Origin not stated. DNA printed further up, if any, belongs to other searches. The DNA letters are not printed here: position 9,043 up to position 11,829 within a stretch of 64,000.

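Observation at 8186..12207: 4-hydroxybenzoyl-CoA-reductase-like molybdenum hydroxylase: S-L-M gene order and a Cys-rich [4Fe-4S]-type insertion in the FAD subunit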

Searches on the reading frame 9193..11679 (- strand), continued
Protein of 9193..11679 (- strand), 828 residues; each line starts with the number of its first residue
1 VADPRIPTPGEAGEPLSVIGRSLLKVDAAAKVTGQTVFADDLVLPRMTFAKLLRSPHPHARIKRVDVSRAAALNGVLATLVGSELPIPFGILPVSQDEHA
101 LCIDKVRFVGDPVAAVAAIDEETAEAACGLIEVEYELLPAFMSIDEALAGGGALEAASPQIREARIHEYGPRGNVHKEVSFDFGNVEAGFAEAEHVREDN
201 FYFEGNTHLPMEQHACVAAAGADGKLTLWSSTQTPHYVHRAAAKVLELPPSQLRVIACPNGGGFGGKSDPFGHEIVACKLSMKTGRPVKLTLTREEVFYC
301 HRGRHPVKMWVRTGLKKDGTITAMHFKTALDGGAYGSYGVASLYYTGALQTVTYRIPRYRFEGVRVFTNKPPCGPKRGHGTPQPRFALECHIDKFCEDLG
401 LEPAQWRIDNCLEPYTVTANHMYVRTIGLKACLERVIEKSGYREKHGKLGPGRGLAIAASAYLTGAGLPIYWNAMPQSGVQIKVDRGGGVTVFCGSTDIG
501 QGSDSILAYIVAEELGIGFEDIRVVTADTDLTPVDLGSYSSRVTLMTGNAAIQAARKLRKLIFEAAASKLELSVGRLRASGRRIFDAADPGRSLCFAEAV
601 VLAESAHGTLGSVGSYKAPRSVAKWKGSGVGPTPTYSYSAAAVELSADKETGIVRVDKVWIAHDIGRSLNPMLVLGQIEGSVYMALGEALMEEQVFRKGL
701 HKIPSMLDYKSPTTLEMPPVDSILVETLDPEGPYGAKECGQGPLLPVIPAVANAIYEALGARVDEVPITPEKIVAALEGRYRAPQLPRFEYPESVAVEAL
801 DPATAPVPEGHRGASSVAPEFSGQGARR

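Call 17: find_encoding_contigs(protein=P0106, flank=10000, max_places=2)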
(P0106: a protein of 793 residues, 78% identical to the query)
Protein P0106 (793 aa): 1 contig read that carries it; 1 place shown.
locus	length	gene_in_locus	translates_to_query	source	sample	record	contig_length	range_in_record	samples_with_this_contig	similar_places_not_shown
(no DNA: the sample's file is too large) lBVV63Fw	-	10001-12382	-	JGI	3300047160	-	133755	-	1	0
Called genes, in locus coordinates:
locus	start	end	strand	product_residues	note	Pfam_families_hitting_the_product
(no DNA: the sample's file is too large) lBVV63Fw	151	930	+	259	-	PF04972:BON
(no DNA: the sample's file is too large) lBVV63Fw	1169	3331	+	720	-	PF03030:H_PPase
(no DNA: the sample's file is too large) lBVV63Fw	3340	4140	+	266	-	PF02698:DUF218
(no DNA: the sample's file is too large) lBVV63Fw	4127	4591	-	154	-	PF11138:DUF2911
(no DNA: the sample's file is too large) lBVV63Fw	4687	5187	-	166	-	-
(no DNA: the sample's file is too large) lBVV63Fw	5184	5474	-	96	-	-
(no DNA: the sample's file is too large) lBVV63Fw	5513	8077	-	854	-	PF12704:MacB_PCD, PF02687:FtsX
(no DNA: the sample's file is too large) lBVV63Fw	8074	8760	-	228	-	PF00005:ABC_tran, PF13304:AAA_21 (faint)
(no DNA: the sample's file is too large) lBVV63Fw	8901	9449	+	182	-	PF00657:Lipase_GDSL, PF13472:Lipase_GDSL_2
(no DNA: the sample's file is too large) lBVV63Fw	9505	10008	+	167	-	PF00111:Fer2, PF01799:Fer2_2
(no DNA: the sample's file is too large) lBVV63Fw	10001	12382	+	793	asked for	PF01315:Ald_Xan_dh_C, PF02738:MoCoBD_1, PF20256:MoCoBD_2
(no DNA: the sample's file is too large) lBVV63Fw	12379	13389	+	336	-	PF00941:FAD_binding_5, PF03450:CO_deh_flav_C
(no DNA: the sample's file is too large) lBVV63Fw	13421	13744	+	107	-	PF07883:Cupin_2, PF02311:AraC_binding (weak)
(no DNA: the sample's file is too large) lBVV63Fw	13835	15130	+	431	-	PF00285:Citrate_synt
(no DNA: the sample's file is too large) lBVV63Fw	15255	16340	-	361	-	PF00487:FA_desaturase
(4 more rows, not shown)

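Call 30: find_encoding_contigs(protein=P0002, flank=10000, max_places=2)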
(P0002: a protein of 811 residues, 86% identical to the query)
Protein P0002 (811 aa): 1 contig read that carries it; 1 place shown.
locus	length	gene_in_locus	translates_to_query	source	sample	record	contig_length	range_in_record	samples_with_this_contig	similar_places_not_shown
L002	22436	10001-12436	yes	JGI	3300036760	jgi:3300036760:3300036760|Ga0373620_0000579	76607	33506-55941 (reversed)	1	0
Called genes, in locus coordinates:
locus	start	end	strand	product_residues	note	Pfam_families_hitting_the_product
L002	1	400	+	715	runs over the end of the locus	PF03030:H_PPase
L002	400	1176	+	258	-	PF02698:DUF218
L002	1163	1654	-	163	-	PF11138:DUF2911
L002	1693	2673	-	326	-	PF00535:Glycos_transf_2, PF10111:Glyco_tranf_2_2, PF13641:Glyco_tranf_2_3, PF13506:Glyco_transf_21, PF13632:Glyco_trans_2_3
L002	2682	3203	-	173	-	-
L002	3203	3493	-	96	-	-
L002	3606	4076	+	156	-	PF00210:Ferritin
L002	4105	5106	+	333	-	PF07676:PD40 (weak), PF26549:Tricorn_N, PF07676:PD40, PF26549:Tricorn_N (weak), PF26550:Tricorn_2nd (weak), PF07676:PD40 (weak), PF26549:Tricorn_N (weak), PF07676:PD40, +2 more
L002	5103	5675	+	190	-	PF01073:3Beta_HSD, PF01370:Epimerase, PF02719:Polysacc_synt_2, PF04321:RmlD_sub_bind (faint), PF05368:NmrA, PF13460:NAD_binding_10, PF16363:GDP_Man_Dehyd (weak), PF07993:NAD_binding_4 (weak)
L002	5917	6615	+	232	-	-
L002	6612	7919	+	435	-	-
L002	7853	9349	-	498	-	PF13231:PMT_2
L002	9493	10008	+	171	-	PF00111:Fer2, PF13085:Fer2_3 (weak), PF01799:Fer2_2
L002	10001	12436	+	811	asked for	PF01315:Ald_Xan_dh_C, PF02738:MoCoBD_1, PF20256:MoCoBD_2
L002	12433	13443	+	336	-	PF00941:FAD_binding_5, PF03450:CO_deh_flav_C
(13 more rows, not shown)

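Call 31: find_encoding_contigs(protein=P0006, flank=10000, max_places=2)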
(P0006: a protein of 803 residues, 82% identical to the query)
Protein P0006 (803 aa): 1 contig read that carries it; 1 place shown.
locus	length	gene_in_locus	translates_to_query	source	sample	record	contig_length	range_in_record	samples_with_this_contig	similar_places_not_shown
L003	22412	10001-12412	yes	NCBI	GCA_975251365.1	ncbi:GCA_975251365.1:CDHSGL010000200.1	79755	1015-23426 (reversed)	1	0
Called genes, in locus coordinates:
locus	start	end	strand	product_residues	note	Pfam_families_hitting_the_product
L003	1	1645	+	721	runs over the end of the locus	PF03030:H_PPase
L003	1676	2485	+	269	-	PF02698:DUF218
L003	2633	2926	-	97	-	-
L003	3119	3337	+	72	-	-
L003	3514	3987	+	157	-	PF00210:Ferritin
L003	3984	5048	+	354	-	PF26549:Tricorn_N, PF26550:Tricorn_2nd (weak), PF07676:PD40, PF26549:Tricorn_N (weak), PF07676:PD40 (weak), PF26549:Tricorn_N (weak), PF07676:PD40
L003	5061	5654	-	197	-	PF07638:Sigma70_ECF, PF08281:Sigma70_r4_2 (weak), PF04545:Sigma70_r4 (weak)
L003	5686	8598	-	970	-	PF00069:Pkinase, PF07714:PK_Tyr_Ser-Thr, PF07676:PD40, PF07676:PD40 (weak), PF26549:Tricorn_N, PF07676:PD40 (weak), PF26549:Tricorn_N, PF07676:PD40 (weak), +5 more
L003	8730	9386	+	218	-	PF04542:Sigma70_r2 (weak), PF08281:Sigma70_r4_2, PF04545:Sigma70_r4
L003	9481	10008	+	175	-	PF00111:Fer2, PF13085:Fer2_3 (weak), PF01799:Fer2_2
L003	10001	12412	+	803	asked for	PF01315:Ald_Xan_dh_C, PF02738:MoCoBD_1, PF20256:MoCoBD_2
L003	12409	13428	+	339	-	PF00941:FAD_binding_5, PF03450:CO_deh_flav_C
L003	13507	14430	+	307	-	PF00535:Glycos_transf_2, PF10111:Glyco_tranf_2_2 (weak), PF13641:Glyco_tranf_2_3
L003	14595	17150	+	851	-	PF00884:Sulfatase, PF01663:Phosphodiest (faint)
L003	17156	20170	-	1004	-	PF00535:Glycos_transf_2, PF10111:Glyco_tranf_2_2 (faint), PF00535:Glycos_transf_2, PF13641:Glyco_tranf_2_3, PF13439:Glyco_transf_4, PF00534:Glycos_transf_1, PF13524:Glyco_trans_1_2 (faint), PF13692:Glyco_trans_1_4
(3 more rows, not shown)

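Call 32: search_protein_representatives(protein=window:9193-11679:-)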
Query: 828 residues. Proteins with E-value up to 0.001 (for the whole library): 49023; up to 1e-10: 21616; up to 1e-30: 5453. The best 150 are listed.
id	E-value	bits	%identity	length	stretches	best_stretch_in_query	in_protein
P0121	0.0e+00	1174.2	69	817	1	16-807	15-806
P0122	2.2e-279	946.0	57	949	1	21-783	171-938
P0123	6.6e-245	832.0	50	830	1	16-779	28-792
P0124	1.3e-244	831.0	66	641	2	16-353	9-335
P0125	4.5e-223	759.8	49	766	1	25-782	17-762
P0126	2.4e-218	744.1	54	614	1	192-782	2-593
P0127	9.1e-217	738.9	47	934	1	17-779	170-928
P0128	1.6e-209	714.9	45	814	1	14-786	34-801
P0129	9.5e-209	712.4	47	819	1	18-779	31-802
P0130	6.0e-206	703.1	64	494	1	14-510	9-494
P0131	4.4e-205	700.2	46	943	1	4-780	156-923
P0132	7.7e-203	692.8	47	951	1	15-777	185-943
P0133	2.0e-195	668.3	58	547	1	286-797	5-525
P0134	4.6e-189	647.2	44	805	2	17-573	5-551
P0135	1.5e-188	645.6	43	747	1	30-778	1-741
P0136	9.5e-181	619.7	42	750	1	19-777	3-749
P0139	8.5e-175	600.1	44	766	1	17-782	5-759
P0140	3.9e-171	588.0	42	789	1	19-784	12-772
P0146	1.7e-163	562.7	42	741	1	38-777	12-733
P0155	1.3e-156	540.0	44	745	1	17-779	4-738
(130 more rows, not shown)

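Call 35: list_cluster_members(proteins=[P0121, P0122, P0123, P0125, P0127, P0128, P0131, P0140, P0155, P0139])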
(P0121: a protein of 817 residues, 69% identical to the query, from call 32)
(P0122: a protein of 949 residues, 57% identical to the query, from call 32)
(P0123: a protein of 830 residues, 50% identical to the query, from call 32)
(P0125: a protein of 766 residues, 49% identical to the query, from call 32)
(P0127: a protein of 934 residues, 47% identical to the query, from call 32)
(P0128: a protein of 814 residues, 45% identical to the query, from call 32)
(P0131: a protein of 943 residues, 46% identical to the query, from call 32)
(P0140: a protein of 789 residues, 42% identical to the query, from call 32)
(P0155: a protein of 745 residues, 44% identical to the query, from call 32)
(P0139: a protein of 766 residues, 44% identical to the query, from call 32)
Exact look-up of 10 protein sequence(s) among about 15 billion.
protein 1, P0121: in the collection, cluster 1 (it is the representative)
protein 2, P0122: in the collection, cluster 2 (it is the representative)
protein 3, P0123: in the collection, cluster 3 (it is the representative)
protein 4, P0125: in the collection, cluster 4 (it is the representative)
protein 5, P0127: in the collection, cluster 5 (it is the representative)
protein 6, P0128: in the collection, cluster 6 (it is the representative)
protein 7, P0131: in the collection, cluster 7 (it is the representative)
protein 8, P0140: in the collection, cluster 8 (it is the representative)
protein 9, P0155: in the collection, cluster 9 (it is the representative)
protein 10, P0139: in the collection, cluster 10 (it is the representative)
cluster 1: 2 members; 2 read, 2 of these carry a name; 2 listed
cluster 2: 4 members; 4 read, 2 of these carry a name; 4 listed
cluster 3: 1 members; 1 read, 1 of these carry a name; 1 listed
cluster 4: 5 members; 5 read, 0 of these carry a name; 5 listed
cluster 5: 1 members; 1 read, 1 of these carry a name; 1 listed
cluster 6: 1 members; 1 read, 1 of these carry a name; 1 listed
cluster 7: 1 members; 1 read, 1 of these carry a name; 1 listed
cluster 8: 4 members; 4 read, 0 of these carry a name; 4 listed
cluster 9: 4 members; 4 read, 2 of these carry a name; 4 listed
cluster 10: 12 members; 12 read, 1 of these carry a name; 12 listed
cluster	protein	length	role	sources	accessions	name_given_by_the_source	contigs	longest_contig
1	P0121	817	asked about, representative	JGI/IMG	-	4-hydroxybenzoyl-CoA reductase alpha subunit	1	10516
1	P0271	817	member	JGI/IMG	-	4-hydroxybenzoyl-CoA reductase subunit alpha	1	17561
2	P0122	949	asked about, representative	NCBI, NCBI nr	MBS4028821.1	MAG: molybdopterin-dependent oxidoreductase [Ignavibacteriales bacterium] | molybdopterin-dependent oxidoreductase [Ignavibacteriales bacterium]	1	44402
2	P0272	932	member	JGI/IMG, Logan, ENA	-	4-hydroxybenzoyl-CoA reductase alpha subunit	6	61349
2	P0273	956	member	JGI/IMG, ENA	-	-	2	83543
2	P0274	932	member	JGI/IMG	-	-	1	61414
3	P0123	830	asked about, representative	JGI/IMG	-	4-hydroxybenzoyl-CoA reductase subunit alpha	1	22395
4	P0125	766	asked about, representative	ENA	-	-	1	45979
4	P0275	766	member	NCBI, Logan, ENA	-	-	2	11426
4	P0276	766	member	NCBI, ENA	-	-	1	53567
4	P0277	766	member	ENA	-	-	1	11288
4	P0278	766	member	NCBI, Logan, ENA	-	-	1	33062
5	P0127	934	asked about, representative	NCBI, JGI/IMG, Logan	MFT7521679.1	MAG: 4-hydroxybenzoyl-CoA reductase subunit alpha [Kiritimatiellia bacterium] | 4-hydroxybenzoyl-CoA reductase subunit alpha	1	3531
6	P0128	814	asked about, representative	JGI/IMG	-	4-hydroxybenzoyl-CoA reductase alpha subunit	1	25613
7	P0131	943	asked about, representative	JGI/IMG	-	4-hydroxybenzoyl-CoA reductase alpha subunit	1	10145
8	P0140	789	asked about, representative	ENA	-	-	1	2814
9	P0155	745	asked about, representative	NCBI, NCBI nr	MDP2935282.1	MAG: xanthine dehydrogenase family protein molybdopterin-binding subunit [Dehalococcoidia ... | xanthine dehydrogenase family protein molybdopterin-binding subunit [Dehalococcoidia ...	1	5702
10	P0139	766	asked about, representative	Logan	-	-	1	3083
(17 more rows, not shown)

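Call 41: search_protein_families(library=ncbifam, proteins=[P0121, P0122, P0123, P0125, P0127, P0128, P0131, P0140, P0146, P0136], max_evalue=1e-150)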
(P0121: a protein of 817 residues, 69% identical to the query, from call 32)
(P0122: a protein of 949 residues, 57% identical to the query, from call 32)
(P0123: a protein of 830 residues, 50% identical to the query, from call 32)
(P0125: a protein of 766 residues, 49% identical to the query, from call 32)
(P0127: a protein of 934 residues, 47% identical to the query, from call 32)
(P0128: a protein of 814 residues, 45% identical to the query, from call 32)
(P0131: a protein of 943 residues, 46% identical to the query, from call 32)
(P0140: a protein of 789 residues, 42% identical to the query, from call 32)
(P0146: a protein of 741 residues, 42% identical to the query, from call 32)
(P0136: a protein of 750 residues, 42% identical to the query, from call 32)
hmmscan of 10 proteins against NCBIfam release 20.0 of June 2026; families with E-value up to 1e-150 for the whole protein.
P0121 (817 aa): 3 families
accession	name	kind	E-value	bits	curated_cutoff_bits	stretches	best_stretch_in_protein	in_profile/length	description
TIGR03194.1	4hydrxCoA_A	equivalog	3.1e-266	885.5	994.55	1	22-767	1-746/746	4-hydroxybenzoyl-CoA reductase subunit alpha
NF043082.1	XdhA_XDHase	equivalog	1.7e-170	568.7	780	1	18-767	1-752/758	xanthine dehydrogenase subunit XdhA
NF007426.0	PRK09970.1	equivalog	2.7e-166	554.8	916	1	16-768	4-756/761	xanthine dehydrogenase molybdenum-binding subunit XdhA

P0122 (949 aa): 3 families
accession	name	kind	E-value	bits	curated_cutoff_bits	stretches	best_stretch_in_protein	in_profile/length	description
TIGR03194.1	4hydrxCoA_A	equivalog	1.1e-280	933.3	994.55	1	175-931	3-745/746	4-hydroxybenzoyl-CoA reductase subunit alpha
NF043082.1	XdhA_XDHase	equivalog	3.6e-175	584.2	780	1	171-935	3-755/758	xanthine dehydrogenase subunit XdhA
NF007426.0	PRK09970.1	equivalog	1.6e-173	578.7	916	1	171-934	8-757/761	xanthine dehydrogenase molybdenum-binding subunit XdhA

P0123 (830 aa): 3 families
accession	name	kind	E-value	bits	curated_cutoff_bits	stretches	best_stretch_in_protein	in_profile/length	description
TIGR03194.1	4hydrxCoA_A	equivalog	1.4e-266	886.7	994.55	1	36-790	2-746/746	4-hydroxybenzoyl-CoA reductase subunit alpha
NF043082.1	XdhA_XDHase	equivalog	4.4e-171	570.7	780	1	31-793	1-755/758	xanthine dehydrogenase subunit XdhA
NF007426.0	PRK09970.1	equivalog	2.2e-165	551.8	916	1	29-792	4-757/761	xanthine dehydrogenase molybdenum-binding subunit XdhA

P0125 (766 aa): 1 family
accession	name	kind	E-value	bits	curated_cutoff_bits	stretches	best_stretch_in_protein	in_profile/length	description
TIGR03194.1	4hydrxCoA_A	equivalog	1.3e-231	771.1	994.55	1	17-757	3-746/746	4-hydroxybenzoyl-CoA reductase subunit alpha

P0127 (934 aa): 4 families
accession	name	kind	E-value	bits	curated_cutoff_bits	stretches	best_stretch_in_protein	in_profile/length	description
TIGR03194.1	4hydrxCoA_A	equivalog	8.6e-249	827.9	994.55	1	180-925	5-745/746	4-hydroxybenzoyl-CoA reductase subunit alpha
TIGR03311.1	Se_dep_XDH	equivalog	5.4e-162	540.8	830.45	0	8-710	4-680/848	selenium-dependent xanthine dehydrogenase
NF043082.1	XdhA_XDHase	equivalog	3.6e-160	534.6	780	1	172-927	1-753/758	xanthine dehydrogenase subunit XdhA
NF007426.0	PRK09970.1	equivalog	5.9e-155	517.3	916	1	170-925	4-754/761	xanthine dehydrogenase molybdenum-binding subunit XdhA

P0128 (814 aa): 2 families
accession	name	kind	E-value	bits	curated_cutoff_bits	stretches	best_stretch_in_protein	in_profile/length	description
TIGR03194.1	4hydrxCoA_A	equivalog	2.3e-250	833.1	994.55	1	43-792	1-746/746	4-hydroxybenzoyl-CoA reductase subunit alpha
NF043082.1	XdhA_XDHase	equivalog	5.6e-151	504.2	780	1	39-795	1-755/758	xanthine dehydrogenase subunit XdhA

P0131 (943 aa): 2 families
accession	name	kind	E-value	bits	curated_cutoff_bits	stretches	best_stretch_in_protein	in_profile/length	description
TIGR03194.1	4hydrxCoA_A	equivalog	9.7e-236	784.7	994.55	1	176-919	2-745/746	4-hydroxybenzoyl-CoA reductase subunit alpha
NF043082.1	XdhA_XDHase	equivalog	1.8e-151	505.9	780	1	173-923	3-755/758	xanthine dehydrogenase subunit XdhA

P0140 (789 aa): 3 families
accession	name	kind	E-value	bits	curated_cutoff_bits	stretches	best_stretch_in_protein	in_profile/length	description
TIGR03194.1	4hydrxCoA_A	equivalog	0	1301.7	994.55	1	16-765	1-746/746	4-hydroxybenzoyl-CoA reductase subunit alpha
NF043082.1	XdhA_XDHase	equivalog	7.6e-153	510.4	780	1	12-768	1-755/758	xanthine dehydrogenase subunit XdhA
NF007426.0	PRK09970.1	equivalog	1.1e-152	509.8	916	1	12-767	6-757/761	xanthine dehydrogenase molybdenum-binding subunit XdhA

P0146 (741 aa): 1 family
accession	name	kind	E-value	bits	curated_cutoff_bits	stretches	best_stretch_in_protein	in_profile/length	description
TIGR03194.1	4hydrxCoA_A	equivalog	8.5e-184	613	994.55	1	12-730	16-743/746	4-hydroxybenzoyl-CoA reductase subunit alpha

P0136 (750 aa): 3 families
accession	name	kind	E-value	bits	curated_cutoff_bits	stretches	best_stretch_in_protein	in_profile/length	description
TIGR03194.1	4hydrxCoA_A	equivalog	3.6e-240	799.4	994.55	1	10-749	5-746/746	4-hydroxybenzoyl-CoA reductase subunit alpha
NF043082.1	XdhA_XDHase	equivalog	5.7e-156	520.7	780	1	6-748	4-751/758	xanthine dehydrogenase subunit XdhA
NF007426.0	PRK09970.1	equivalog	2.9e-154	515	916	1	2-748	5-754/761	xanthine dehydrogenase molybdenum-binding subunit XdhA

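Call 42: find_encoding_contigs(protein=P0125, flank=10000, max_places=2)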
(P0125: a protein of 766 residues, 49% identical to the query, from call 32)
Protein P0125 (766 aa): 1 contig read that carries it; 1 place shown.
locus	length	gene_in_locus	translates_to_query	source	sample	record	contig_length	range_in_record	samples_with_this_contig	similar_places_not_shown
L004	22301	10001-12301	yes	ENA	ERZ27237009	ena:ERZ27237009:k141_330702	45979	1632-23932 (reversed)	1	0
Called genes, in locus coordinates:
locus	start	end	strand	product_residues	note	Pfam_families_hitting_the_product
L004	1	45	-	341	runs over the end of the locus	PF08240:ADH_N, PF01262:AlaDh_PNT_C (weak), PF00107:ADH_zinc_N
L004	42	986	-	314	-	PF00378:ECH_1, PF16113:ECH_2, PF24463:DUF7577 (weak)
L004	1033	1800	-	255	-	PF00378:ECH_1, PF16113:ECH_2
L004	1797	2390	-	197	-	PF00440:TetR_N, PF17932:TetR_C_24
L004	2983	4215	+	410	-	PF13433:Peripla_BP_5 (weak), PF13458:Peripla_BP_6, PF01094:ANF_receptor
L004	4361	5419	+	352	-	PF02653:BPD_transp_2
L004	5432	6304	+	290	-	PF02653:BPD_transp_2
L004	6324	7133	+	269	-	PF00005:ABC_tran, PF13304:AAA_21 (faint), PF12399:BCA_ABC_TP_C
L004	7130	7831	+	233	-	PF00005:ABC_tran, PF13304:AAA_21 (faint)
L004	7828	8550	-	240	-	PF00989:PAS, PF13426:PAS_9 (weak), PF00196:GerE, PF08281:Sigma70_r4_2 (weak)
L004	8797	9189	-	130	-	PF01814:Hemerythrin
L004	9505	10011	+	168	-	PF00111:Fer2, PF13085:Fer2_3, PF01799:Fer2_2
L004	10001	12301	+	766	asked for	PF01315:Ald_Xan_dh_C, PF02738:MoCoBD_1, PF20256:MoCoBD_2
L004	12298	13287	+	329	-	PF00941:FAD_binding_5, PF03450:CO_deh_flav_C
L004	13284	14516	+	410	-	PF00330:Aconitase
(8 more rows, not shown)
